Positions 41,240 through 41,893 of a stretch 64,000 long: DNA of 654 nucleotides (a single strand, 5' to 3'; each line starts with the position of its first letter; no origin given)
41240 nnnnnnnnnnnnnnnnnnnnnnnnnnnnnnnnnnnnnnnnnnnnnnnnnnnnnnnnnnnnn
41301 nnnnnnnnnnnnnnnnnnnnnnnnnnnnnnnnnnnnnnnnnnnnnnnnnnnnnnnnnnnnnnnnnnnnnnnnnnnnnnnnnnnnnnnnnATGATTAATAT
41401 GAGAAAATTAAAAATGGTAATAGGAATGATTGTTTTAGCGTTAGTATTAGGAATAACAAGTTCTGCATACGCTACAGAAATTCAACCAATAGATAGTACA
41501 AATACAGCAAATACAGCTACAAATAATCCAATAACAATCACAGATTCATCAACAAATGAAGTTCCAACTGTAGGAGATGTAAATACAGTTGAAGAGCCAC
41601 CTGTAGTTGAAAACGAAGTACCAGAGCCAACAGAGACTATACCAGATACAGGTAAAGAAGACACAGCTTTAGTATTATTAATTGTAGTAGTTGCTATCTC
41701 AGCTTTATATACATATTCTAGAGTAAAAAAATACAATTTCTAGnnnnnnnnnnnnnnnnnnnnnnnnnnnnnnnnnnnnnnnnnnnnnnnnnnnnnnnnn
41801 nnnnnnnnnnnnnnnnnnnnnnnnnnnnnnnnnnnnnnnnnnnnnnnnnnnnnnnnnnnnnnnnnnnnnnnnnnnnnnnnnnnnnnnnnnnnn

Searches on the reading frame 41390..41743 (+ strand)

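Call 6: search_protein_families(library=ncbifam, proteins=[window:41390-41743:+], max_evalue=1)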
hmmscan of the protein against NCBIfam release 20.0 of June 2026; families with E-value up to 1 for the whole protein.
window:41390-41743:+ (117 aa): 7 families
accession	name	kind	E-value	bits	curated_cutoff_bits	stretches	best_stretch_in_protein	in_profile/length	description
NF053819.1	EF0750_LPXTG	subfamily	2e-06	28.3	47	1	4-113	1-103/105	EF2685/EF0750 family sortase-dependent surface protein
NF041562.1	PraB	equivalog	0.0013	18.5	120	1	4-66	1-65/163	alkane oxidation protein activator PraB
TIGR01167.1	LPXTG_anchor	domain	0.0047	17.6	15.9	1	84-114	2-33/34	LPXTG cell wall anchor domain-containing protein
NF041561.1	PraA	equivalog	0.021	14.3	150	1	4-64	1-64/166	alkane oxidation protein activator PraA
NF052489.1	TAtMazFAgrob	equivalog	0.078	12.8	150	1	56-111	3-57/118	type II toxin-antitoxin system toxin MazF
NF053514.2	JUQZ_fam_ocin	equivalog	0.098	12.9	40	1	8-52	3-49/107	BLB8/JUQZ-1 family protein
NF041742.1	WGxxGxxG_fam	subfamily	0.83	10.3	35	1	5-45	3-41/69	WGxxGxxG family protein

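Call 7: search_protein_families(library=pfam, proteins=[window:41390-41743:+], max_evalue=1)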
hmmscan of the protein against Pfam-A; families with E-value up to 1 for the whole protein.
window:41390-41743:+ (117 aa): 3 families
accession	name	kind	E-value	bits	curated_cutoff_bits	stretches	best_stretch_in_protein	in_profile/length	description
PF03229.18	Alpha_GJ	-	0.0098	16.9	21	1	4-98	1-90/126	Alphavirus glycoprotein J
PF20730.2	YetF_N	-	0.017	15.3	26.5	1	7-38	6-37/76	YetF N-terminal transmembrane domain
PF22852.1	SoxE_N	-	0.098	13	27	0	93-110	13-29/48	Sulfocyanin, N-terminal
